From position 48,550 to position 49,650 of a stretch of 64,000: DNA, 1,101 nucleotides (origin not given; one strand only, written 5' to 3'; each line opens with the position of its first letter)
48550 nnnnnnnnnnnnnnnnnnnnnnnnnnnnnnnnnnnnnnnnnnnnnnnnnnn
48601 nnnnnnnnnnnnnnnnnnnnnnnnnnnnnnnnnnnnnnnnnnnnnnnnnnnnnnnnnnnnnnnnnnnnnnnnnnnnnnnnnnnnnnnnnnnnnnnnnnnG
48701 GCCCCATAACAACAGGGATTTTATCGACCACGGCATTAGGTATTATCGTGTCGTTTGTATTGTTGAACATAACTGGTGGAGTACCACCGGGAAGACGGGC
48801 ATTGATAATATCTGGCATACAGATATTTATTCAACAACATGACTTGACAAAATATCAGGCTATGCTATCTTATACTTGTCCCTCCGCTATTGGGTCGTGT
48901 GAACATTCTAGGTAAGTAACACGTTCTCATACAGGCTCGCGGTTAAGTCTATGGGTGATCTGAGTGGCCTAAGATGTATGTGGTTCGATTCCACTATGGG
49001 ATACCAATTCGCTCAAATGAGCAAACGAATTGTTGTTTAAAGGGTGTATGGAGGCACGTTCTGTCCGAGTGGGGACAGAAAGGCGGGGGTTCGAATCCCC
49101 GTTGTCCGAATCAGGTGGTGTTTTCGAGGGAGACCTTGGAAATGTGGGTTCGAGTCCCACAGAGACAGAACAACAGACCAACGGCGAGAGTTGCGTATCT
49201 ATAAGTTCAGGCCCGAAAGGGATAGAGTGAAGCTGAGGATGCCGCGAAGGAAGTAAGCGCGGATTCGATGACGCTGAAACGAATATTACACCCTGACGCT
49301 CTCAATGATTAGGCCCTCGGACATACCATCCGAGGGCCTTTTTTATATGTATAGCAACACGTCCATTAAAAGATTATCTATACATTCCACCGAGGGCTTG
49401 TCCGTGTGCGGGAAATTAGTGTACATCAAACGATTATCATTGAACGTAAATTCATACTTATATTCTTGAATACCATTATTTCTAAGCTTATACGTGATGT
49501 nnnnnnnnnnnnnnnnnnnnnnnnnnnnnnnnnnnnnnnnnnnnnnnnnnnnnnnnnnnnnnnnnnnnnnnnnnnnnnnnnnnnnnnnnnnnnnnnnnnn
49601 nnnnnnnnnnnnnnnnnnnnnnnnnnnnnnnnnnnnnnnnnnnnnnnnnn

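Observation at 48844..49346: Defined non-coding transcription unit built from tRNA T-arm/minihelix-like hairpins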

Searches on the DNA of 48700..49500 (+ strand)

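Call 4: search_rna_families(source=window, start=48700, end=49500, threshold=evalue, max_evalue=10, show_alignments=6)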
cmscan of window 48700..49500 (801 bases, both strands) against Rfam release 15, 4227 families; matches with E-value up to 10: 8.
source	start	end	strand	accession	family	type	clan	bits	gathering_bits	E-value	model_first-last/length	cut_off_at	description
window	49306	49352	-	RF01359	CRISPR-DR46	Gene; CRISPR;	-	19.3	50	3.7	1-38/38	no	CRISPR RNA direct repeat element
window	49256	49349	+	RF04312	trpB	Cis-reg;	-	18.8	59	7.3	1-107/107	no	trpB ncRNA motif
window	49305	49376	-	RF00514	His_leader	Cis-reg; leader;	-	17.4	49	3.3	1-126/126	no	Histidine operon leader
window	49294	49345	+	RF02278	Betaproteobacteria_toxic_sRNA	Gene; sRNA;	-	16.8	50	1.3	1-64/64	no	Betaproteobacteria toxic small RNA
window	49086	49100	-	RF04351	Plastid-psbl-rps4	Cis-reg;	-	14.6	68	5.4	10-24/53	no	Plastid-psbl-rps4 3UTR RNA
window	49084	49101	+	RF00023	tmRNA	Gene;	CL00001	12.1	47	0.012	346-363/374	no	transfer-messenger RNA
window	48980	48994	+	RF01850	beta_tmRNA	Gene;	CL00001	9.7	84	1.2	87-101/331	no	Betaproteobacteria transfer-messenger RNA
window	49144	49160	+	RF01850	beta_tmRNA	Gene;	CL00001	8.7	84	2.7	86-102/331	no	Betaproteobacteria transfer-messenger RNA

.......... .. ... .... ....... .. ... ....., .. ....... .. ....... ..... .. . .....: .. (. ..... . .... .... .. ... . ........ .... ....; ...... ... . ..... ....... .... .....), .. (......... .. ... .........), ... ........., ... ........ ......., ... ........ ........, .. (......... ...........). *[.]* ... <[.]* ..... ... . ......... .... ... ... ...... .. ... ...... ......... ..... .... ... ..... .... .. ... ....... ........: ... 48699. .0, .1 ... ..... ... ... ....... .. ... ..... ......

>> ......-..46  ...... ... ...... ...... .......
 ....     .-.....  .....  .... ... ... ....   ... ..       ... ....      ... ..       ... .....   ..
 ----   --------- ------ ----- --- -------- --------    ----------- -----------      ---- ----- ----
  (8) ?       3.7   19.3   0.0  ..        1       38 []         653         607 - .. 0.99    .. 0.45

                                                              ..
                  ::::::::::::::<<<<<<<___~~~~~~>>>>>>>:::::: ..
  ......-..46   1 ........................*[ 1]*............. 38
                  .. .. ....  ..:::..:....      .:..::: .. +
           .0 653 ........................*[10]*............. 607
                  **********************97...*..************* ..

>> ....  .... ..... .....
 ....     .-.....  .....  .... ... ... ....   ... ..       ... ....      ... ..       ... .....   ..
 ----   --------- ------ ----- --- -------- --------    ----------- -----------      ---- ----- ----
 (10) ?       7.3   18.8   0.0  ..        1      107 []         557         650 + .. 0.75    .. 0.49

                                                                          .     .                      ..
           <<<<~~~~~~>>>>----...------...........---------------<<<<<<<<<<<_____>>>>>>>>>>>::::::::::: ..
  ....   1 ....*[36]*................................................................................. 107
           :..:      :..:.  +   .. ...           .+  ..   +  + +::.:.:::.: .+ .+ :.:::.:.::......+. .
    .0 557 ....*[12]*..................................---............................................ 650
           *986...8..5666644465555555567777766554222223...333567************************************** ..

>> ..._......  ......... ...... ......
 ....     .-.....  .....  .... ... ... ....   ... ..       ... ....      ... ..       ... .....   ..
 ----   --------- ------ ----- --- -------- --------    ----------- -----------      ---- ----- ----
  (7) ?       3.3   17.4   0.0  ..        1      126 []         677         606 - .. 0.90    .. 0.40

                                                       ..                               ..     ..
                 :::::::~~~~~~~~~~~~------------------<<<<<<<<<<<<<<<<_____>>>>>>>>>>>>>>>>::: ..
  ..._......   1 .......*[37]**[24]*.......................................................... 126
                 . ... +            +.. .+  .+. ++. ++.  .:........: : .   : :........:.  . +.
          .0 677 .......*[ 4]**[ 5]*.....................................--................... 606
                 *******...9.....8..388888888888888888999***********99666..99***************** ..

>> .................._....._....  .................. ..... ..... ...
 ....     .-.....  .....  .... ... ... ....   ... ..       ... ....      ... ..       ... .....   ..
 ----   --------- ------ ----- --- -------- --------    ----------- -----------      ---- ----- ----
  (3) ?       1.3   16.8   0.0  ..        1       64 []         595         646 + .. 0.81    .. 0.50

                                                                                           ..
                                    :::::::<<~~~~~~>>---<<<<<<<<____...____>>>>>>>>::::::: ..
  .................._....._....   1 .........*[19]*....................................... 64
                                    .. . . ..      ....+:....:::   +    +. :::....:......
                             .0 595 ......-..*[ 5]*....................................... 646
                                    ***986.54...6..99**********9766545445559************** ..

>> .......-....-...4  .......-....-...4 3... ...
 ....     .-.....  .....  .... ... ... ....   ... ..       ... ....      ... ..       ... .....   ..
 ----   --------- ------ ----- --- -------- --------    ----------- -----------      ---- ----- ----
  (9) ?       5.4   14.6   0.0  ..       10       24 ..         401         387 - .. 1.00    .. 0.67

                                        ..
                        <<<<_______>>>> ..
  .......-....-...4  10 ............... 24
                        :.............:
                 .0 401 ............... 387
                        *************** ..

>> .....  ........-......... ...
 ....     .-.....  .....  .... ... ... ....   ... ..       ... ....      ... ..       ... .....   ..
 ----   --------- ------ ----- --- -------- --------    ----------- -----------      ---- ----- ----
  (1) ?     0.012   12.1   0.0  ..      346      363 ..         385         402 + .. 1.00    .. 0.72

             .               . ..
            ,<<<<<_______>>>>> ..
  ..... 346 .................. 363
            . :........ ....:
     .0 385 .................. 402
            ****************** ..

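Call 7: search_dna_similar(query=window:48700-49450:+, collection=phages, mode=near, max_rows=40)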
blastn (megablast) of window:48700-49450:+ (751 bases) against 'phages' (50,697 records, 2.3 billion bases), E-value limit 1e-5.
No match.

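Call 8: search_dna_similar(query=window:48840-49350:+, collection=phages, mode=distant, max_rows=60, rows=spread)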
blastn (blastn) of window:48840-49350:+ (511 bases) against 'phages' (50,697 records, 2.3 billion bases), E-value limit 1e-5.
No match.

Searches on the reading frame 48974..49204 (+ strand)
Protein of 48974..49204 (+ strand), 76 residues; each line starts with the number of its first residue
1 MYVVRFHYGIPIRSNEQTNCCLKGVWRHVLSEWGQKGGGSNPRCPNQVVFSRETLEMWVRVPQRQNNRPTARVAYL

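Call 62: search_protein_families(library=pfam, proteins=[window:48974-49204:+], max_evalue=0.001)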
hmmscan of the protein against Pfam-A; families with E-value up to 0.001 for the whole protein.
window:48974-49204:+ (76 aa): 0 families
